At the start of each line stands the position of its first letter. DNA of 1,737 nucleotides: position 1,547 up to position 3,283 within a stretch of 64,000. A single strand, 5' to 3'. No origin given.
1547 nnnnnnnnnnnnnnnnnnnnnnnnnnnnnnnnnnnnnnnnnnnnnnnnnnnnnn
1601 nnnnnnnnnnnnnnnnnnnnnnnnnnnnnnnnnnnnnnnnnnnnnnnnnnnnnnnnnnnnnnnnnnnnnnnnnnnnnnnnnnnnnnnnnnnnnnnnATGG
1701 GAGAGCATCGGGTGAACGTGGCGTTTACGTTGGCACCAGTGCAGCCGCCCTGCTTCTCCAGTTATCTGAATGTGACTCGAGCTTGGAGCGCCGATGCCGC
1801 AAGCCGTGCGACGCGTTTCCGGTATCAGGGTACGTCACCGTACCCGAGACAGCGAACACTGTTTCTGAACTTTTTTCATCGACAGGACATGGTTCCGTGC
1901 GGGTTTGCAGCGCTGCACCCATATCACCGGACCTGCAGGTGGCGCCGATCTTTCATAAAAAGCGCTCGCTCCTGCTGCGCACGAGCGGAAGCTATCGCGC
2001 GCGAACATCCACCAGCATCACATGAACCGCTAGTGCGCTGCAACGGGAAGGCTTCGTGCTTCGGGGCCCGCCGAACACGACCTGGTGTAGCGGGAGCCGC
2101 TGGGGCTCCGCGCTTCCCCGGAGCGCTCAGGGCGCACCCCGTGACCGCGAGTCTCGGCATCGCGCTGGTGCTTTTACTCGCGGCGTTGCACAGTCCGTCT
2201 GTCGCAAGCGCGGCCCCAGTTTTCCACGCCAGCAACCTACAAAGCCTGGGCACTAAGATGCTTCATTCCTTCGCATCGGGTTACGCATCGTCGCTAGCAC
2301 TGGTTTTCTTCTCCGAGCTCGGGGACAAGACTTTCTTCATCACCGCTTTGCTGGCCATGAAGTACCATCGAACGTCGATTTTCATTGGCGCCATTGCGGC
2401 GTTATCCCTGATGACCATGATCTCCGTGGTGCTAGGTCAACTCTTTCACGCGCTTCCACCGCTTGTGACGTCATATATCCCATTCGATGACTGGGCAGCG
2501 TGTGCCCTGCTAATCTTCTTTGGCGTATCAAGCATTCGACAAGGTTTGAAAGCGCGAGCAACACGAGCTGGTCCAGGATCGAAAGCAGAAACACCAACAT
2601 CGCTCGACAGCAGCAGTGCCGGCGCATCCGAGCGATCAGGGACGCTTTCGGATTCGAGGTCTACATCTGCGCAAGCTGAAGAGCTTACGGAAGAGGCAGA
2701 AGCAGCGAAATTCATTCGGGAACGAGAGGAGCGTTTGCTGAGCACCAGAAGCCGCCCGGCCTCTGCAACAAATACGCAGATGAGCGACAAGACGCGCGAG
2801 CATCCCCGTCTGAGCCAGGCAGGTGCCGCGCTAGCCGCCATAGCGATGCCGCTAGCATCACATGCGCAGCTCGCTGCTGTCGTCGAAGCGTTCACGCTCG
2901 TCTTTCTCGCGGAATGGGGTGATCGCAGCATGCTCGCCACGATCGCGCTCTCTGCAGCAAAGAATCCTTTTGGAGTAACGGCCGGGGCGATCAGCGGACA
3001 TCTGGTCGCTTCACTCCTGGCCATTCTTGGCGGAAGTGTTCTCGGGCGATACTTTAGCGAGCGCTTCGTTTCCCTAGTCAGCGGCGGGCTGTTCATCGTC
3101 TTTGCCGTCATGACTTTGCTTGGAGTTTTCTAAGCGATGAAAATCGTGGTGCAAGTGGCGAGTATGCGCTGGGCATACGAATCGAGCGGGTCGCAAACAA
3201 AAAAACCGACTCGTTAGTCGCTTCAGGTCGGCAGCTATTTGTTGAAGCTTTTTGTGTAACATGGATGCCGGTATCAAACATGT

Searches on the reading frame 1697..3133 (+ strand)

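Call 30: search_protein_families(library=pfam, proteins=[P0016], max_evalue=1)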
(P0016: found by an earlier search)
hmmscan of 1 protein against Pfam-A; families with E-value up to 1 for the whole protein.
P0016 (1977 aa): 1 family
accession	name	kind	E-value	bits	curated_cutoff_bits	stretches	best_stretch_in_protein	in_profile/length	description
PF04357.19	TamB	-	5.4e-17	62.6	22.4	1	1567-1812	28-209/381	TamB, inner membrane protein subunit of TAM complex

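Call 31: search_protein_families(library=ncbifam, proteins=[P0016], max_evalue=1)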
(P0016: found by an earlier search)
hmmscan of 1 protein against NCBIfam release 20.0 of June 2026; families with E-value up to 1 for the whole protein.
P0016 (1977 aa): 1 family
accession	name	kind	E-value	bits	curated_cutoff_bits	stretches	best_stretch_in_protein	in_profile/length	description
NF047952.2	ATportTamB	equivalog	0.0013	16.7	825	0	1444-1614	701-868/1240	autotransporter assembly complex protein TamB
